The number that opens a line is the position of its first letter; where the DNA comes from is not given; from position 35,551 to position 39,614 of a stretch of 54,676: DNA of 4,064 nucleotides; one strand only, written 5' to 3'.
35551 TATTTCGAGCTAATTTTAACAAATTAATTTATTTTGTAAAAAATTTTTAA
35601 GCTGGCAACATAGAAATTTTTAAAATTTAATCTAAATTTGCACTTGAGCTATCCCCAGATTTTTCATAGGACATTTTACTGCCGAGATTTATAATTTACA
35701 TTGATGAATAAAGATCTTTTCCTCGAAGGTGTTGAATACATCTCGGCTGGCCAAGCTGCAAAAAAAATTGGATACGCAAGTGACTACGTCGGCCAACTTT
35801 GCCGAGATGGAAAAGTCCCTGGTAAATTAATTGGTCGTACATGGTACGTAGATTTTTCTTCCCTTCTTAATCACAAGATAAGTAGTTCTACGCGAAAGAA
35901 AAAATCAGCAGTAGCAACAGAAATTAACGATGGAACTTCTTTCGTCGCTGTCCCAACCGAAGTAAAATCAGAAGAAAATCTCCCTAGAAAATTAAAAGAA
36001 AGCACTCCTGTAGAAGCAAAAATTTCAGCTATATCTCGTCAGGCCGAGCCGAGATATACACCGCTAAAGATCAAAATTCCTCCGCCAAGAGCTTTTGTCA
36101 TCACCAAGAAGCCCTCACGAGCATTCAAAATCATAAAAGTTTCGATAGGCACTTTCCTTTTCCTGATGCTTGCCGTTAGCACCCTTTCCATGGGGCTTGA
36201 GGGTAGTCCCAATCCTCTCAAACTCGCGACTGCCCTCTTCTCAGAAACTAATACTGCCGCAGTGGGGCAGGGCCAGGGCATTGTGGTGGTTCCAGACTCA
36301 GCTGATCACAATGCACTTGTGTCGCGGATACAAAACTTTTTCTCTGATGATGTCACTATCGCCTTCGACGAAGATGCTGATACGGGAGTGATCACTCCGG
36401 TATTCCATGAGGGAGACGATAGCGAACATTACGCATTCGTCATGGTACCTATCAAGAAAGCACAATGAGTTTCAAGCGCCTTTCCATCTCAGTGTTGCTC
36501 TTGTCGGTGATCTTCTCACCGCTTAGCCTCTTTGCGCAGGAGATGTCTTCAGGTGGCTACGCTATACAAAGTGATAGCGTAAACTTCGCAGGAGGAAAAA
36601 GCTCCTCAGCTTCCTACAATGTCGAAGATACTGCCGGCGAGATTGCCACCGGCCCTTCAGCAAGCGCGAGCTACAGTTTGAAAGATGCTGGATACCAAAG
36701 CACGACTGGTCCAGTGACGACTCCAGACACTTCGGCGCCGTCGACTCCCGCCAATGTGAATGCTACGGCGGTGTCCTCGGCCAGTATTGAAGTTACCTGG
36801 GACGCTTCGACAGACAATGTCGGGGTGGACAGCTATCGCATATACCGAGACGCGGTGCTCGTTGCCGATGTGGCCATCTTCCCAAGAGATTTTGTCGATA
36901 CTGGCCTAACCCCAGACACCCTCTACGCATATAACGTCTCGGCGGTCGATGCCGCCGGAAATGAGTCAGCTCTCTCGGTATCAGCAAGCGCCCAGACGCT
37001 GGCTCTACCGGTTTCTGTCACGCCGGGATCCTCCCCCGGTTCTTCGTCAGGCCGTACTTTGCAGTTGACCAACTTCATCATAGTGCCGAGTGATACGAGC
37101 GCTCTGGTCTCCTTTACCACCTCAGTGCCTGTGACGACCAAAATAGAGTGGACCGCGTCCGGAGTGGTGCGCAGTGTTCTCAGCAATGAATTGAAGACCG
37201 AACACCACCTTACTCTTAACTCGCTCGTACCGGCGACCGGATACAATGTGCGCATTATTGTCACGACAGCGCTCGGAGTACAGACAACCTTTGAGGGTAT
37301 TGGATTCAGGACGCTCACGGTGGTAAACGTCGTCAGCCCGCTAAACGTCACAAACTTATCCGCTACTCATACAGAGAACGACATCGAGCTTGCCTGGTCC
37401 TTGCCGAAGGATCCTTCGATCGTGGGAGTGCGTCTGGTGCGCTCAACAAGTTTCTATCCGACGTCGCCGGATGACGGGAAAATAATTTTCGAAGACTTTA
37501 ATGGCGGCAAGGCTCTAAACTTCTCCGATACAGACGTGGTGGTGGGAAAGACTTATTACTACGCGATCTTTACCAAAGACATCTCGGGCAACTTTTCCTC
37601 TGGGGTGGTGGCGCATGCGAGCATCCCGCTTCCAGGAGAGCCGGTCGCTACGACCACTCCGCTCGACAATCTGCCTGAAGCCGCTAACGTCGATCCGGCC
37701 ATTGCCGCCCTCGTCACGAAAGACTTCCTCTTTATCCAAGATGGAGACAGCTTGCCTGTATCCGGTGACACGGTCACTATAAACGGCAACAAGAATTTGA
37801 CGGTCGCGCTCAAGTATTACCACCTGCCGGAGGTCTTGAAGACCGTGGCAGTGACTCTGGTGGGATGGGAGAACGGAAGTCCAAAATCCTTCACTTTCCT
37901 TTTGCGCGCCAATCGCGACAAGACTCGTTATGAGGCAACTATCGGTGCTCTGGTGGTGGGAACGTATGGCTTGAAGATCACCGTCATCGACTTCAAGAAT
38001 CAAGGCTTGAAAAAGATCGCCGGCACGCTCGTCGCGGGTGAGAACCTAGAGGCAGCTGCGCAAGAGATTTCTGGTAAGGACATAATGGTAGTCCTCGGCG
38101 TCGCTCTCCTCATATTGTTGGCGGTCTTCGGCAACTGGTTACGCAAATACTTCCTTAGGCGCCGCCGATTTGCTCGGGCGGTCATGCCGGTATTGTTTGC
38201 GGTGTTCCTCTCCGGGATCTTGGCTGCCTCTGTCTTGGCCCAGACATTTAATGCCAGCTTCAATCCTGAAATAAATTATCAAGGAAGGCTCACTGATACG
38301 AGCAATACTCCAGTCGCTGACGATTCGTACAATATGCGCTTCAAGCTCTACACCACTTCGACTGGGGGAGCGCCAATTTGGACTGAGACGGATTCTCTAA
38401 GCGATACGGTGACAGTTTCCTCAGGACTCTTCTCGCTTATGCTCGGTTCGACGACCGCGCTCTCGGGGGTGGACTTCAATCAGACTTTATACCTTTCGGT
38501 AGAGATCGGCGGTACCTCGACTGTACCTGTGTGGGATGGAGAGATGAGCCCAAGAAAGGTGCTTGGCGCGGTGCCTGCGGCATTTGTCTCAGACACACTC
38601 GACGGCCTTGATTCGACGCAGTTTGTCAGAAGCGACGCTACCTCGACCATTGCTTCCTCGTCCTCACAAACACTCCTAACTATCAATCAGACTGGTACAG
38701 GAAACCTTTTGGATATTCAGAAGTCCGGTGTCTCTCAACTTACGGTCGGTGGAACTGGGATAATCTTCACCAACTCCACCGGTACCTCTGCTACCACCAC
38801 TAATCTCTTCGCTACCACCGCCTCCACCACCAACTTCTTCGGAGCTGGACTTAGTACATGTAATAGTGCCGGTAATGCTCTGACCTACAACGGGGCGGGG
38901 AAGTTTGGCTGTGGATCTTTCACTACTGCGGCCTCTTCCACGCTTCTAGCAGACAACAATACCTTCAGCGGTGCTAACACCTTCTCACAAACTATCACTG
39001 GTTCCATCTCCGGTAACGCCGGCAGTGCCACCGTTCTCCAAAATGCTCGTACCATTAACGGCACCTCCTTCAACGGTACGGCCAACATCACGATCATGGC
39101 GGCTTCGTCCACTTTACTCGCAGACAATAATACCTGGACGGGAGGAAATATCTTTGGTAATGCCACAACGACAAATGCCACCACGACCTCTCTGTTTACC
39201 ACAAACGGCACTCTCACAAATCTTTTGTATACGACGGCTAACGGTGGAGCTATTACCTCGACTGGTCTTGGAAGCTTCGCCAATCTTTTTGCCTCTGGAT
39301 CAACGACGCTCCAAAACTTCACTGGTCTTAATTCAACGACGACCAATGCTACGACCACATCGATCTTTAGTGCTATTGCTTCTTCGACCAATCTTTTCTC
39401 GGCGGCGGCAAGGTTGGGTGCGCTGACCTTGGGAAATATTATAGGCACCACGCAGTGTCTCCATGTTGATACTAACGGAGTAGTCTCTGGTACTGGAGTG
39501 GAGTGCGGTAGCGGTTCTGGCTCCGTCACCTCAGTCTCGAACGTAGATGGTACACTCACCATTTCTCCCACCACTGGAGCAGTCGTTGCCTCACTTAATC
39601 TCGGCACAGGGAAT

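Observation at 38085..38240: Internal TM hairpin whose second helix looks like a complete signal peptide: two secreted modules fused in one ORF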

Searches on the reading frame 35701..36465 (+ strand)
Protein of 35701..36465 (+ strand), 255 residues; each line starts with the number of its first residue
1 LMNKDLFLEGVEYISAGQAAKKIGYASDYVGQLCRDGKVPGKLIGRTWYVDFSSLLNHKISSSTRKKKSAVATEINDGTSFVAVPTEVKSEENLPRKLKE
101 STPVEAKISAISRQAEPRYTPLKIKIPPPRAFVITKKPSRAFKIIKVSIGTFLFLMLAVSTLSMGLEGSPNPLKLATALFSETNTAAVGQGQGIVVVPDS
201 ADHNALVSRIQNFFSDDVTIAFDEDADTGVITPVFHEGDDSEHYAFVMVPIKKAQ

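Call 5: search_protein_families(library=pfam, proteins=[window:35701-36465:+], max_evalue=0.01)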
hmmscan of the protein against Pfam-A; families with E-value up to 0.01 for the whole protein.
window:35701-36465:+ (255 aa): 0 families

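Call 36: search_protein_families(library=ncbifam, proteins=[window:35701-36465:+], max_evalue=0.1)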
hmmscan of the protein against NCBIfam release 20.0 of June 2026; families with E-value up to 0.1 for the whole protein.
window:35701-36465:+ (255 aa): 0 families

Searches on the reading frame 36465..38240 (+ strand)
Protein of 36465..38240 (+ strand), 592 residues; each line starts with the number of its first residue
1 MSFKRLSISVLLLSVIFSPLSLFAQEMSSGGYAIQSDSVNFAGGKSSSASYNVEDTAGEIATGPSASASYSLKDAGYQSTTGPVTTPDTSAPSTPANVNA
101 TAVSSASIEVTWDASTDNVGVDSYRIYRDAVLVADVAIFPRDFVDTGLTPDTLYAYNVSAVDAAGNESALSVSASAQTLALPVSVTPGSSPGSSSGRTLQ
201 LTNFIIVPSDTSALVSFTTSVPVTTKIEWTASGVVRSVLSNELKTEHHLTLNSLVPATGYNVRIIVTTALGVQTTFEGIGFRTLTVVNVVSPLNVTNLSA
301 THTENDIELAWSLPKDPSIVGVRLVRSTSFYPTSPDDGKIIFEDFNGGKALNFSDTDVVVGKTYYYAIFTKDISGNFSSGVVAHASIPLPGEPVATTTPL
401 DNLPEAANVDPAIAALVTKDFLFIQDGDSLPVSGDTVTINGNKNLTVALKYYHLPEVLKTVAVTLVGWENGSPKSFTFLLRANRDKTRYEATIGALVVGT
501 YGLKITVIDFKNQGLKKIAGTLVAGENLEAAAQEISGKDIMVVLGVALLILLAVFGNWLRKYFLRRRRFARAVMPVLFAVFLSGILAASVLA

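Call 15: find_related_loci(query=A1, collection=genome_contigs, flank=4000)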
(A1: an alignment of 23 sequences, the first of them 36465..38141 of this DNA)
Query A1 (559 aa) in genome_contigs; peptide patterns used: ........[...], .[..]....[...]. (x = any residue, [..] = any of these).
179 stretches matched a pattern; 46 encode a relative of the query (tblastn E <= 1e-3); 46 distinct loci.
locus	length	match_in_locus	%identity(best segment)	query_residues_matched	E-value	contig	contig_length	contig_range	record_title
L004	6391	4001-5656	44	2-555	7e-143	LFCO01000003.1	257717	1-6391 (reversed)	MAG: Parcubacteria bacterium C7867-005 C7867_00016, whole genome shotgun sequence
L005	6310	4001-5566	46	1-522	3e-134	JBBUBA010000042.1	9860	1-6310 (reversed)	MAG: Patescibacteria group bacterium isolate H41-bin150_1 H41_bin150_1_000000000042, whole genome shotgun sequence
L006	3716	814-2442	45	4-555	5e-137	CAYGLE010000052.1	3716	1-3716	MAG TPA_asm: uncultured Candidatus Saccharibacteria bacterium isolate ERP113451_co3_98 genome assembly, contig: NODE_281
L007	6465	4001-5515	47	10-522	2e-132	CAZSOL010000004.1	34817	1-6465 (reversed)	MAG TPA_asm: uncultured Candidatus Saccharibacteria bacterium isolate SRP329715_co2_59 genome assembly, contig: NODE_260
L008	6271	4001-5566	46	1-522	9e-132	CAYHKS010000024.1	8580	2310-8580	MAG TPA_asm: uncultured Candidatus Saccharibacteria bacterium isolate ERP119705_co13_489 genome assembly, contig: NODE_1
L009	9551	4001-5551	47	1-528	1e-132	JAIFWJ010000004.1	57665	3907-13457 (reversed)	MAG: Candidatus Parcubacteria bacterium isolate viral-cat_44_14 PAFVLPS_2018_scaffold_1528, whole genome shotgun sequenc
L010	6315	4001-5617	41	2-550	3e-111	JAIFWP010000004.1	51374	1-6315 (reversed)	MAG: Candidatus Parcubacteria bacterium isolate viral-cat_52_19 PAFVLPS_2018_scaffold_1936, whole genome shotgun sequenc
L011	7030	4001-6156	46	2-524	1e-99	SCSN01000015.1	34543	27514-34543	MAG: Patescibacteria group bacterium isolate FW215_bin.14 FW215_bin.14-122806, whole genome shotgun sequence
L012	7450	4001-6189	43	3-534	2e-97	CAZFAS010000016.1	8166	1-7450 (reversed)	MAG TPA_asm: uncultured Candidatus Saccharibacteria bacterium isolate SRP278252_co2_162 genome assembly, contig: NODE_18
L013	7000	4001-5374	50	4-552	1e-95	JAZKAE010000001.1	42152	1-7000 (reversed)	MAG: Patescibacteria group bacterium isolate ADI_H3L2_1_122_18_3-bin007_1 ADIH3L21_B007_1_000000000001, whole genome sho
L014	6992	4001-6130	45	22-528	3e-95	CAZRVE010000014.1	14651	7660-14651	MAG TPA_asm: uncultured Candidatus Saccharibacteria bacterium isolate SRP302447_co1_195 genome assembly, contig: NODE_10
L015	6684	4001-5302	54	2-523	1e-94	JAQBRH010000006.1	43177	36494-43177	MAG: Parcubacteria group bacterium isolate RYN_394 scaffold_909743, whole genome shotgun sequence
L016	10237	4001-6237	43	3-549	4e-94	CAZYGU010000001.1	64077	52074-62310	MAG TPA_asm: uncultured Candidatus Saccharibacteria bacterium isolate SRP278252_co2_822 genome assembly, contig: NODE_71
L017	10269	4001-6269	38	8-551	7e-85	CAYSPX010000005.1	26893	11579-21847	MAG TPA_asm: uncultured Candidatus Saccharibacteria bacterium isolate SRP286056_co1_32 genome assembly, contig: NODE_202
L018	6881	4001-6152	42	11-524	6e-85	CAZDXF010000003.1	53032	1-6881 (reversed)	MAG TPA_asm: uncultured Candidatus Saccharibacteria bacterium isolate SRP329715_co1_365 genome assembly, contig: NODE_72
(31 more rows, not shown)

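Call 36: search_protein_families(library=ncbifam, proteins=[window:36465-38240:+], max_evalue=0.1)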
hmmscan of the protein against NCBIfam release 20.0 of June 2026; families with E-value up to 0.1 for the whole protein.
window:36465-38240:+ (592 aa): 3 families
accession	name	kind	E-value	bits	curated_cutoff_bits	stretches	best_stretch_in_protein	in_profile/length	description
NF041611.1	exoglucan_CbhB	equivalog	1.1e-16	60.1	1950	1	81-191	695-804/997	exoglucanase CbhB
NF058579.1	CPR_pilus_PamT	equivalog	9.6e-07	28.4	240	1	8-84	8-84/241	CPR-type pilus protein PamT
NF045522.1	MXAN_2561_fam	equivalog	0.00052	19.6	150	1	83-175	160-255/304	MXAN_2561 family MXYO-CTERM-anchored protein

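Call 73: search_protein_families(library=phrogs, proteins=[window:36465-38240:+], max_evalue=0.001)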
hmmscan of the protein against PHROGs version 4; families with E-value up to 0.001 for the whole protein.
window:36465-38240:+ (592 aa): 4 families
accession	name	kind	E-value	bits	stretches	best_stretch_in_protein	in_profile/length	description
phrog_1696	-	tail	7e-15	54.2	1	86-180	209-301/2079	major tail protein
phrog_6813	-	unknown function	4.2e-10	39.5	1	85-193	602-704/907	-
phrog_7440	-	tail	5.5e-09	36.5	1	57-166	223-323/354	major tail protein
phrog_31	-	tail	5.3e-08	32.1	1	194-379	868-1053/1565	central tail fiber J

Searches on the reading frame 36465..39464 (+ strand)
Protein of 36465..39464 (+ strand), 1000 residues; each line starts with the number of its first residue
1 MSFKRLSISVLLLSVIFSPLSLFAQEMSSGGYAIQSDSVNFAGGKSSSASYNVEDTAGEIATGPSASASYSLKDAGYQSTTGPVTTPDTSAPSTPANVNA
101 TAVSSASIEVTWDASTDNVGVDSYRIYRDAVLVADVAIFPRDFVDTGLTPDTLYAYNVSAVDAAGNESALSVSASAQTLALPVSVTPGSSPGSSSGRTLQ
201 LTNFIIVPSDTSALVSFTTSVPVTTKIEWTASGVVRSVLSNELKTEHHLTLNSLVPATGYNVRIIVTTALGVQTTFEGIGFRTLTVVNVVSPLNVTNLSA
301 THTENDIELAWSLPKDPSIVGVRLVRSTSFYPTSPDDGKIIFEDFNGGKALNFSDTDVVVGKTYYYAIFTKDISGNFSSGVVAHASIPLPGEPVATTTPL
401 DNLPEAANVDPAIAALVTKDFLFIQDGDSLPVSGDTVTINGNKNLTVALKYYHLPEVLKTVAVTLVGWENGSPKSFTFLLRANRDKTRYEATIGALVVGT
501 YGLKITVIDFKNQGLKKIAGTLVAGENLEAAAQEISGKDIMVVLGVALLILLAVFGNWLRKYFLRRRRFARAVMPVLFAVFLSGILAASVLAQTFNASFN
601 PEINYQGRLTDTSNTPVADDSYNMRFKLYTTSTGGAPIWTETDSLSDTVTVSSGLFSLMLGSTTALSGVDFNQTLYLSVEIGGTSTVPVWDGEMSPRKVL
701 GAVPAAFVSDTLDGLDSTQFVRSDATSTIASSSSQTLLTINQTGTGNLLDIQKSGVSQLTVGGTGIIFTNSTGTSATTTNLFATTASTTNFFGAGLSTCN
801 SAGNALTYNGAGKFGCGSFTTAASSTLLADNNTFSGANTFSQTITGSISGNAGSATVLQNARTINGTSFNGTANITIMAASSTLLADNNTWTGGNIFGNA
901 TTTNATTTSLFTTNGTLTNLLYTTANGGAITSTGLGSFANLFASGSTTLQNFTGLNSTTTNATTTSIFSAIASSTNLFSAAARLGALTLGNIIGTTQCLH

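Call 5: search_protein_families(library=pfam, proteins=[window:36465-39464:+], max_evalue=0.01)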
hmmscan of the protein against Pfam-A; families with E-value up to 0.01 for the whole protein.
window:36465-39464:+ (1000 aa): 3 families
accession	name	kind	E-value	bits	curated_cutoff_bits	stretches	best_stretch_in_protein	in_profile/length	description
PF00041.27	fn3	-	3.4e-11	43.7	25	1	93-169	1-76/84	Fibronectin type III domain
PF25059.1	FN3_DSCAM-DSCAML_C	-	0.00063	20.5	39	0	236-285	34-81/89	DSCAM/DSCAML C-terminal Fn3-like domain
PF22285.2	DUF6962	-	0.002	18.6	27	1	493-596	65-167/198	Family of unknown function (DUF6962)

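Call 56: search_solved_structures(query=window:36465-38864:+, max_evalue=0.1)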
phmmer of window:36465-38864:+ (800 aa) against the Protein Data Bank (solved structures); distinct sequences matched with E-value up to 0.1: 15.
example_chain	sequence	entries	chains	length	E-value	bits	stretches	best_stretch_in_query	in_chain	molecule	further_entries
8pn5_A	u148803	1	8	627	3.5e-13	52.2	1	86-172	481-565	DUF3472 domain-containing protein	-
8pmu_A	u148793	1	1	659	3.7e-13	52.1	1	86-172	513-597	DUF3472 domain-containing protein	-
8pn3_A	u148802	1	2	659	3.7e-13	52.1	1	86-172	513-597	DUF3472 domain-containing protein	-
1k85_A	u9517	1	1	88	9.8e-12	47.4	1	91-177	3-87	CHITINASE A1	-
6bt9_A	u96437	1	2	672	8.2e-09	37.8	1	56-249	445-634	Chitinase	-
4u3h_A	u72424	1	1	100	0.00012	23.9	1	90-174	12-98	FN3con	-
1x5g_A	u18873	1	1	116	0.0034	19.2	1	80-165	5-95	Neogenin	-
9n7g_A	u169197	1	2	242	0.0059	18.4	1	91-175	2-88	Protein S100-A7 FN3 chimera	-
2edy_A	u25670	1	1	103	0.02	16.7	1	90-179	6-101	Receptor-type tyrosine-protein phosphatase F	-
8d7e_C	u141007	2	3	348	0.048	15.4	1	242-401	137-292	Ciliary neurotrophic factor receptor subunit alpha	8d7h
7ndg_B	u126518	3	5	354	0.064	15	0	79-283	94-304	Neogenin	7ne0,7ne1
8k3j_A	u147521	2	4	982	0.088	14.5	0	68-210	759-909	Contactin-2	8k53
9ba4_A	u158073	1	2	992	0.089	14.5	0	68-210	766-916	Contactin-2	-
2w1n_A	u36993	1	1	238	0.096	14.4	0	95-168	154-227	O-GLCNACASE NAGJ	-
2dlh_A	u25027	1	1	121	0.099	14.3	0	78-128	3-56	Receptor-type tyrosine-protein phosphatase delta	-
